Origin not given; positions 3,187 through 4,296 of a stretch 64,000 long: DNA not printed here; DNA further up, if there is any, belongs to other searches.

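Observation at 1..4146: Giant protein with FRG-like N-terminal domain fused to >1200 aa of TPR repeats, next to the SIR2/STAND pair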

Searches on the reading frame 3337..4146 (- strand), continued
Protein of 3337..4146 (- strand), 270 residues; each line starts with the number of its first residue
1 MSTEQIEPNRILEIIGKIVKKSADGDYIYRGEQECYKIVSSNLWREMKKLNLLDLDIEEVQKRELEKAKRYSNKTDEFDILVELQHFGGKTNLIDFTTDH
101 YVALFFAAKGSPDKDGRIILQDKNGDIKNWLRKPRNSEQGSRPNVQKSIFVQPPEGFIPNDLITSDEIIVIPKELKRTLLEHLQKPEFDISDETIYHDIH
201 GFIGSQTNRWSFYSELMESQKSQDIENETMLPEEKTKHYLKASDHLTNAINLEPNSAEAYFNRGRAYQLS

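Call 40: search_protein_families(library=pfam, proteins=[L007:13700-14902:+, L048:3689-7270:+, L048:10721-11524:+, L051:5967-9539:+, L002:11120-15109:+, L057:3888-7547:+, L048:7482-9245:+], max_evalue=0.01)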
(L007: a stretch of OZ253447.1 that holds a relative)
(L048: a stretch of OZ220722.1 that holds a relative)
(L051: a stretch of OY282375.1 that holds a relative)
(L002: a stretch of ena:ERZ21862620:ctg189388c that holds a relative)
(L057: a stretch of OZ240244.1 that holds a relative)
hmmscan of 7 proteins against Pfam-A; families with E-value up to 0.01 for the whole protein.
L007:13700-14902:+ (401 aa): 1 family
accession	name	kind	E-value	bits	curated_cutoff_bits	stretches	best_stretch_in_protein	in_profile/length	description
PF12950.13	TaqI_C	-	7e-14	52.5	26.5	1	132-276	1-118/118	TaqI-like C-terminal specificity domain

L048:3689-7270:+ (1193 aa): 4 families
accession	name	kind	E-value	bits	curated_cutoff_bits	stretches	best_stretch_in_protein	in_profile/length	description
PF07669.17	Eco57I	-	5e-35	121.5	25.3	1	615-857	1-171/171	Eco57I restriction-modification methylase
PF12950.13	TaqI_C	-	1.1e-14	55.1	26.5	1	977-1117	1-101/118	TaqI-like C-terminal specificity domain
PF02384.22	N6_Mtase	-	6.9e-09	35.9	20.4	1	431-492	3-60/311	N-6 DNA Methylase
PF20473.4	MmeI_Mtase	-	0.002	17.8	27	0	522-825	14-200/259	MmeI, DNA-methyltransferase domain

L048:10721-11524:+ (267 aa): 24 families
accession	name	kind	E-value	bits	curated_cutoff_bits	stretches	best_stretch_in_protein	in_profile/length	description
PF00515.34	TPR_1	-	3e-58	191.8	27.8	6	62-94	1-33/34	Tetratricopeptide repeat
PF13414.12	TPR_11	-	3e-51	171.3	26.8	6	70-110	2-42/42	TPR repeat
PF07719.23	TPR_2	-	3.8e-46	151.8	27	6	62-94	1-33/34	Tetratricopeptide repeat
PF13431.12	TPR_17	-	3.1e-38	127.3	24.4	5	153-184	2-33/34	Tetratricopeptide repeat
PF13181.12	TPR_8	-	1.9e-35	118.4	25.7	5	62-94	1-33/34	Tetratricopeptide repeat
PF13371.12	TPR_9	-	1.8e-24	86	35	3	75-127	8-60/73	Tetratricopeptide repeat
PF13432.12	TPR_16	-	2.1e-23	82.8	32.7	3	35-96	4-65/65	Tetratricopeptide repeat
PF13424.12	TPR_12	-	2.2e-23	82.6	30.1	2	62-126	3-75/77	Tetratricopeptide repeat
PF13428.12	TPR_14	-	8.9e-12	44.9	23.5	0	67-102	6-41/44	Tetratricopeptide repeat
PF12569.14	NatA_aux_su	-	1.4e-11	44.5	33.3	2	73-126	203-256/515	N-terminal acetyltransferase A, auxiliary subunit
PF13374.12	TPR_10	-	3.6e-11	43.1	27.5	0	167-193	5-31/42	Tetratricopeptide repeat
PF13174.12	TPR_6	-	6.5e-10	39.4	26.3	0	131-162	1-32/33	Tetratricopeptide repeat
PF14559.12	TPR_19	-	9.8e-08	32.7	25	0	142-196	3-57/68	Tetratricopeptide repeat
PF10516.15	SHNi-TPR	-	1.7e-06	27.9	21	0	142-161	13-32/38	SHNi-TPR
PF01239.28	PPTA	-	5e-06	26.4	29.5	0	78-105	1-28/32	Protein prenyltransferase alpha subunit repeat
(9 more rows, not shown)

L051:5967-9539:+ (1190 aa): 4 families
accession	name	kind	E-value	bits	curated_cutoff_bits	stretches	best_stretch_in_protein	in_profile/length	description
PF07669.17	Eco57I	-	1.8e-31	109.9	25.3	1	619-864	1-171/171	Eco57I restriction-modification methylase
PF12950.13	TaqI_C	-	3.3e-12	47.2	26.5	1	981-1132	1-118/118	TaqI-like C-terminal specificity domain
PF02384.22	N6_Mtase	-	1.4e-09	38.1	20.4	1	766-888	122-242/311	N-6 DNA Methylase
PF20473.4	MmeI_Mtase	-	0.0036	17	27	0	526-640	14-84/259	MmeI, DNA-methyltransferase domain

L002:11120-15109:+ (1329 aa): 41 families (the best 25 are shown)
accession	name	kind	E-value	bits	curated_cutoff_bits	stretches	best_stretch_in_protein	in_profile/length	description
PF00515.34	TPR_1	-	4.7e-210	672.3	27.8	24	225-255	3-33/34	Tetratricopeptide repeat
PF13414.12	TPR_11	-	2e-182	591.1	26.8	23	130-168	3-41/42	TPR repeat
PF07719.23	TPR_2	-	9.4e-162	512.5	27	19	189-221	1-33/34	Tetratricopeptide repeat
PF13181.12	TPR_8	-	1.8e-142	452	25.7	18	607-640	1-34/34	Tetratricopeptide repeat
PF13431.12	TPR_17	-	3.3e-128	407.9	24.4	16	596-627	2-33/34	Tetratricopeptide repeat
PF13432.12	TPR_16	-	9.5e-107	349.2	32.7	15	159-216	1-58/65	Tetratricopeptide repeat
PF13371.12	TPR_9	-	2.2e-85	281.1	35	11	586-643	8-65/73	Tetratricopeptide repeat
PF13424.12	TPR_12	-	1.1e-71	237.5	30.1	15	291-354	3-74/77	Tetratricopeptide repeat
PF13428.12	TPR_14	-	7.2e-58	187.4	23.5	2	540-579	2-41/44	Tetratricopeptide repeat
PF14559.12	TPR_19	-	3.9e-51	171.7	25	6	304-362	4-62/68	Tetratricopeptide repeat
PF13174.12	TPR_6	-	9.3e-48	158.1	26.3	0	21-51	2-32/33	Tetratricopeptide repeat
PF23914.1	TPR_CcmH_CycH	-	5.5e-37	127.5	42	2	533-642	44-156/158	Cytochrome c-type biogenesis protein H TPR domain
PF13176.12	TPR_7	-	1.2e-22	78.4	27.9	0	546-573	6-35/36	Tetratricopeptide repeat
PF25062.1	ARM_TT21_N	-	3.9e-22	79.5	40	3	165-378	4-221/222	Tetratricopeptide repeat protein 21 N-terminal ARM repeat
PF25575.1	TPR_BSK1_C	-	7.6e-22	77.9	42.2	0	167-227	54-115/118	Serine/threonine-protein kinase BSK1-like, TPR repeats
PF12950.13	TaqI_C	-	8.6e-14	52.3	26.5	1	1060-1204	1-118/118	TaqI-like C-terminal specificity domain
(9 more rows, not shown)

L057:3888-7547:+ (1219 aa): 4 families
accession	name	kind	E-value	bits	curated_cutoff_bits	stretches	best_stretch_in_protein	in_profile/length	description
PF07669.17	Eco57I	-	9.2e-35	120.7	25.3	1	621-860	1-168/171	Eco57I restriction-modification methylase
PF02384.22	N6_Mtase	-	1e-08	35.4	20.4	0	436-477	3-40/311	N-6 DNA Methylase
PF12950.13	TaqI_C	-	3.1e-08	34.3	26.5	1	983-1133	1-99/118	TaqI-like C-terminal specificity domain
PF20473.4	MmeI_Mtase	-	7.7e-05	22.4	27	1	524-831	11-200/259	MmeI, DNA-methyltransferase domain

L048:7482-9245:+ (587 aa): 29 families (the best 25 are shown)
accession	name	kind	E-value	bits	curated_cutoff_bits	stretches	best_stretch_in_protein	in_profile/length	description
PF00515.34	TPR_1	-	4e-83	270.6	27.8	8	485-517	1-33/34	Tetratricopeptide repeat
PF13414.12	TPR_11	-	2.6e-79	261.1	26.8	8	288-329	1-42/42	TPR repeat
PF07719.23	TPR_2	-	1.6e-66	215.4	27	8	282-314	2-34/34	Tetratricopeptide repeat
PF13181.12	TPR_8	-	1.6e-52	171.6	25.7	7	485-517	1-33/34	Tetratricopeptide repeat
PF13431.12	TPR_17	-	6.4e-43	141.9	24.4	5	304-335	2-33/34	Tetratricopeptide repeat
PF13432.12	TPR_16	-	3.9e-35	120.3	32.7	5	321-381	3-63/65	Tetratricopeptide repeat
PF13424.12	TPR_12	-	2.7e-30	104.8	30.1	5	282-344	4-74/77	Tetratricopeptide repeat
PF13371.12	TPR_9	-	5.8e-27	94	35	6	289-352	3-66/73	Tetratricopeptide repeat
PF13428.12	TPR_14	-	3.3e-20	71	23.5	0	321-356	7-42/44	Tetratricopeptide repeat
PF13374.12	TPR_10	-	5.9e-17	61.5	27.5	0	485-514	2-31/42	Tetratricopeptide repeat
PF14559.12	TPR_19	-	1.8e-16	60.7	25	2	259-316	3-59/68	Tetratricopeptide repeat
PF13174.12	TPR_6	-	2.4e-15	56.4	26.3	0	491-518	6-33/33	Tetratricopeptide repeat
PF13176.12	TPR_7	-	7.5e-15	54.1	27.9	0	259-283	11-35/36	Tetratricopeptide repeat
PF24575.1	TPR_Slam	-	4.2e-14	53.3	35.2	0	356-402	54-100/104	Surface lipoprotein assembly modifier, N-terminal TPR repeats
PF25575.1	TPR_BSK1_C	-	6.7e-12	45.8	42.2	0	388-451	47-111/118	Serine/threonine-protein kinase BSK1-like, TPR repeats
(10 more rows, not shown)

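Call 41: search_solved_structures(query=A1, max_evalue=10, show_alignments=2)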
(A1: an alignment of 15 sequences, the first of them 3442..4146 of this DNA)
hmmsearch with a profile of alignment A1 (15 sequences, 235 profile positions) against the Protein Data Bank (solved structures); distinct sequences matched with E-value up to 10: 1.
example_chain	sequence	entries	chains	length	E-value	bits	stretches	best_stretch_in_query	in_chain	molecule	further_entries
2evv_A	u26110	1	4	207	1.7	11.2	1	115-168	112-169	hypothetical protein HP0218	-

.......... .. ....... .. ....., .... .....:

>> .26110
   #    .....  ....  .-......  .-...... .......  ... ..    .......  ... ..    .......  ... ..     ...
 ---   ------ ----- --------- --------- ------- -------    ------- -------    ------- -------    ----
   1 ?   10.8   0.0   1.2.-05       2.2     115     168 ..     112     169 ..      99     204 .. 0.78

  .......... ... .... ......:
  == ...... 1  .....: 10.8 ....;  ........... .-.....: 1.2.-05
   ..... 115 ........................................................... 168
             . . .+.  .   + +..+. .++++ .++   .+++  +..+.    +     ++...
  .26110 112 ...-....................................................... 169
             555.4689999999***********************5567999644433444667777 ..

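Call 42: search_solved_structures(query=L007:13700-14902:+, max_evalue=10, show_alignments=2)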
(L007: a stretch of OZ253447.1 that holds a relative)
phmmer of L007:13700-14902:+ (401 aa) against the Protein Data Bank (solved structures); distinct sequences matched with E-value up to 10: 1.
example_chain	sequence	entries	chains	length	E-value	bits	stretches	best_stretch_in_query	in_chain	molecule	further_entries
7qw5_A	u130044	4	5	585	4.7e-06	29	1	101-315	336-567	Modification methylase BseCI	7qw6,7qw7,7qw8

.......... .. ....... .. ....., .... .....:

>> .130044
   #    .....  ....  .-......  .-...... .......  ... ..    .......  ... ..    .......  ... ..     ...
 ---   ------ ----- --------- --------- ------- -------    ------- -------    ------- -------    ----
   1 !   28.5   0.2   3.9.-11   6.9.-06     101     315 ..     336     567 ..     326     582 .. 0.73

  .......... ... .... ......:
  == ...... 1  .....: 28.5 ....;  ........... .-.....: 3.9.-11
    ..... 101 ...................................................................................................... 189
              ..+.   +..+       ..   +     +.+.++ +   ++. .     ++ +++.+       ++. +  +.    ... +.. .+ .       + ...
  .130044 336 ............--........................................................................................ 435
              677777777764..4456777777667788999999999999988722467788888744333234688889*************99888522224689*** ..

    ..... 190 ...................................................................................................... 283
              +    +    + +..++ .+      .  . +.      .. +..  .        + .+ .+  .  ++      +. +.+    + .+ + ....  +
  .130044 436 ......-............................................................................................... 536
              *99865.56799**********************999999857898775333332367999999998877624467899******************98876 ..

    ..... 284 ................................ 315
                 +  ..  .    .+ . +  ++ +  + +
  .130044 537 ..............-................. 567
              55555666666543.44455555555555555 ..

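Call 46: search_protein_families(library=padloc, proteins=[L002:6059-9775:+, L048:3689-7270:+, L051:5967-9539:+, L045:10001-12430:+, L048:10001-10717:+], max_evalue=0.001)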
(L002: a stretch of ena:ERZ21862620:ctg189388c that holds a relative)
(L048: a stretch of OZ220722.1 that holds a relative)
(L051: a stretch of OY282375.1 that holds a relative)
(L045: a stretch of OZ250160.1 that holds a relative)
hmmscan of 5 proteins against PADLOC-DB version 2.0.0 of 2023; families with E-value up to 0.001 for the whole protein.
L002:6059-9775:+ (1238 aa): 62 families (the best 25 are shown)
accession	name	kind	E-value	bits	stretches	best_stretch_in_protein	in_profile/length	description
PDLC03601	REase_MTase_IIG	-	3.2e-72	241.8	4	725-1003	601-877/1110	Type IIG restriction enzyme-methyltransferase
PDLC03612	REase_MTase_IIG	-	7.2e-47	158.2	2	797-946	804-951/1247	Type IIG restriction enzyme-methyltransferase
PDLC03596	REase_MTase_IIG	-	7.2e-41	138.2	2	638-901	579-814/1148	Type IIG restriction enzyme-methyltransferase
PDLC03267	MTase_II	-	5.6e-36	122.5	1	792-1230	98-538/539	Type II methyltransferase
PDLC03604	REase_MTase_IIG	-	7.5e-26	88.4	2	797-1009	532-737/1011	Type IIG restriction enzyme-methyltransferase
PDLC03609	REase_MTase_IIG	-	2.2e-25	86.7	2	797-910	555-667/1066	Type IIG restriction enzyme-methyltransferase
PDLC03313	MTase_II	-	1.4e-22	77.9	1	755-894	108-240/563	Type II methyltransferase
PDLC03628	REase_MTase_IIG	-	9.5e-20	68.3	2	553-706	491-630/1100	Type IIG restriction enzyme-methyltransferase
PDLC03235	MTase_II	-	1.2e-19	68.6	2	797-910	244-359/648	Type II methyltransferase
PDLC02643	DrmMI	-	2e-19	67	2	482-666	549-690/1347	DrmMI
PDLC03335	MTase_II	-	2.5e-19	67.4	1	792-893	188-291/607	Type II methyltransferase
PDLC03606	REase_MTase_IIG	-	4.8e-18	62.8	1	799-1058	456-739/935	Type IIG restriction enzyme-methyltransferase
PDLC02521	PglX|PglXI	-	5.2e-18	62.4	2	797-1000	479-676/1174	PglX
PDLC02523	PglX|PglXI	-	4.3e-17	59.2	2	799-1001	561-759/1428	PglX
PDLC03331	MTase_II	-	1.5e-15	54.9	1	798-1115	115-431/541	Type II methyltransferase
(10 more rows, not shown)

L048:3689-7270:+ (1193 aa): 50 families (the best 25 are shown)
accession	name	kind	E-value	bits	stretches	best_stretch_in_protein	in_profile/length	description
PDLC03596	REase_MTase_IIG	-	1.3e-128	428.7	2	607-1192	582-1145/1148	Type IIG restriction enzyme-methyltransferase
PDLC03601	REase_MTase_IIG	-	8.1e-124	412.7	4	672-1140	584-1058/1110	Type IIG restriction enzyme-methyltransferase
PDLC03612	REase_MTase_IIG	-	3.4e-100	334.9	2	760-1191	803-1245/1247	Type IIG restriction enzyme-methyltransferase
PDLC03609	REase_MTase_IIG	-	6.7e-62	207.5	2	762-1135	556-929/1066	Type IIG restriction enzyme-methyltransferase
PDLC03604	REase_MTase_IIG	-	6.1e-34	115.2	2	747-1187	515-1002/1011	Type IIG restriction enzyme-methyltransferase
PDLC03313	MTase_II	-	4.3e-28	96.2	1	759-1191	140-561/563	Type II methyltransferase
PDLC03226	MTase_II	-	1.2e-26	91.5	2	913-1181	304-574/579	Type II methyltransferase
PDLC02643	DrmMI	-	3.6e-24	82.7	2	923-1119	1001-1192/1347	DrmMI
PDLC03628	REase_MTase_IIG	-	8.5e-24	81.7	2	521-678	487-636/1100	Type IIG restriction enzyme-methyltransferase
PDLC03245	MTase_II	-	8e-20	68.9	1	763-1097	158-485/577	Type II methyltransferase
PDLC03250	MTase_II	-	8.5e-20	69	1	763-1188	340-767/775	Type II methyltransferase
PDLC03267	MTase_II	-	2.6e-19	67.5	1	761-964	104-311/539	Type II methyltransferase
PDLC02529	PglX|PglXI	-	2.7e-17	59.8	2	614-842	270-439/1189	PglX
PDLC02521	PglX|PglXI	-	4.3e-17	59.4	2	761-870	479-589/1174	PglX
PDLC02527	PglX|PglXI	-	1e-16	58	2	460-635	238-388/1332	PglX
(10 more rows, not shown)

L051:5967-9539:+ (1190 aa): 55 families (the best 25 are shown)
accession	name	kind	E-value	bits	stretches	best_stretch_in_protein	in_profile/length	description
PDLC03601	REase_MTase_IIG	-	2.3e-140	467.4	2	610-1183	498-1101/1110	Type IIG restriction enzyme-methyltransferase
PDLC03596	REase_MTase_IIG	-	1.2e-118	395.7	2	612-1189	583-1144/1148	Type IIG restriction enzyme-methyltransferase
PDLC03612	REase_MTase_IIG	-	4.9e-109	364.2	2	765-1188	802-1244/1247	Type IIG restriction enzyme-methyltransferase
PDLC03609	REase_MTase_IIG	-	1e-51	173.9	1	764-1142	552-936/1066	Type IIG restriction enzyme-methyltransferase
PDLC03313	MTase_II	-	1.2e-30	104.6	1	757-1189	130-561/563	Type II methyltransferase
PDLC03604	REase_MTase_IIG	-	3.7e-30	102.7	2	750-965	512-734/1011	Type IIG restriction enzyme-methyltransferase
PDLC03348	MTase_II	-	7.9e-24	82.2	2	769-1002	346-564/727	Type II methyltransferase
PDLC03628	REase_MTase_IIG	-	2e-22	77.2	1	529-678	491-632/1100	Type IIG restriction enzyme-methyltransferase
PDLC03226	MTase_II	-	3.3e-21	73.5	2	918-1178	305-573/579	Type II methyltransferase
PDLC03338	MTase_II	-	6.6e-21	72.7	1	768-950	244-420/604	Type II methyltransferase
PDLC02643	DrmMI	-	4.7e-19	65.8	3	764-834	863-936/1347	DrmMI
PDLC03629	REase_MTase_IIG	-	3.3e-18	62.9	1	755-969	556-779/1182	Type IIG restriction enzyme-methyltransferase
PDLC02529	PglX|PglXI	-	7.7e-17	58.3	1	618-841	270-431/1189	PglX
PDLC03335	MTase_II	-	8.1e-17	59.1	1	761-1138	187-577/607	Type II methyltransferase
PDLC03630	REase_MTase_IIG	-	2.8e-16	56.6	1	977-1186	849-1090/1100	Type IIG restriction enzyme-methyltransferase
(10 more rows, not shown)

L045:10001-12430:+ (810 aa): 20 families
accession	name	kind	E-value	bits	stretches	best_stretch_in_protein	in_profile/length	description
PDLC03596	REase_MTase_IIG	-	5.3e-24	82.3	1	460-709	850-1111/1148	Type IIG restriction enzyme-methyltransferase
PDLC03601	REase_MTase_IIG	-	6.5e-21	71.9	1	483-658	847-1025/1110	Type IIG restriction enzyme-methyltransferase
PDLC03612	REase_MTase_IIG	-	1.4e-17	61.2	1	459-720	946-1224/1247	Type IIG restriction enzyme-methyltransferase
PDLC04933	PDC-S15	-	2.7e-17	61.2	1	7-111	23-124/286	-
PDLC04938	PDC-S15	-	4.3e-17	60.5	1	5-188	55-265/276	-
PDLC04936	PDC-S15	-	3e-16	57.6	1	8-111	39-140/300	-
PDLC03226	MTase_II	-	3.4e-14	50.4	1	502-703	337-548/579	Type II methyltransferase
PDLC04937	PDC-S15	-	5.9e-14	50.3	1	9-191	32-246/254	-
PDLC04931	PDC-S15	-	6.4e-13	47.1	2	7-101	58-160/282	-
PDLC04940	PDC-S15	-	1.8e-11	42.2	1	7-139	50-198/280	-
PDLC04927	PDC-S15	-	4.2e-11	40.4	1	7-99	32-118/422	-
PDLC03609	REase_MTase_IIG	-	9.1e-11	38.3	1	473-670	709-913/1066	Type IIG restriction enzyme-methyltransferase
PDLC04926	PDC-S15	-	8.9e-10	36.1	1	7-114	27-135/300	-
PDLC04932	PDC-S15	-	9.7e-10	36.3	1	60-104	102-146/324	-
PDLC03250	MTase_II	-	2.4e-08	31.2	1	457-689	480-710/775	Type II methyltransferase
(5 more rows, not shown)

L048:10001-10717:+ (238 aa): 13 families
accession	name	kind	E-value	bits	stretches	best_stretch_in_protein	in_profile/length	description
PDLC04938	PDC-S15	-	2.4e-22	77.7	1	6-201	43-264/276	-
PDLC04933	PDC-S15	-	8.6e-22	75.9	1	4-126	5-127/286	-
PDLC04936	PDC-S15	-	8.1e-20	69.4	1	6-128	22-145/300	-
PDLC04937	PDC-S15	-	8.8e-17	59.6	1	18-206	27-247/254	-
PDLC04927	PDC-S15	-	2.9e-14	50.8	1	13-112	23-119/422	-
PDLC04926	PDC-S15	-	7.1e-14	49.6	1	23-134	30-143/300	-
PDLC04931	PDC-S15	-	1.2e-13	49.5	1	16-202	53-267/282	-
PDLC04932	PDC-S15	-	2.4e-13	48.2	1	69-113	99-143/324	-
PDLC04940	PDC-S15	-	4.2e-11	41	1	18-206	48-266/280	-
PDLC04934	PDC-S15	-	6.2e-10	36.7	1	13-157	47-207/416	-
PDLC04930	PDC-S15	-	1.9e-07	28.4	1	8-111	9-114/380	-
PDLC04939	PDC-S15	-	2.3e-07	28.1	1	20-111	25-111/487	-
PDLC04929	PDC-S15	-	5.9e-05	21.1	1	76-117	89-131/308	-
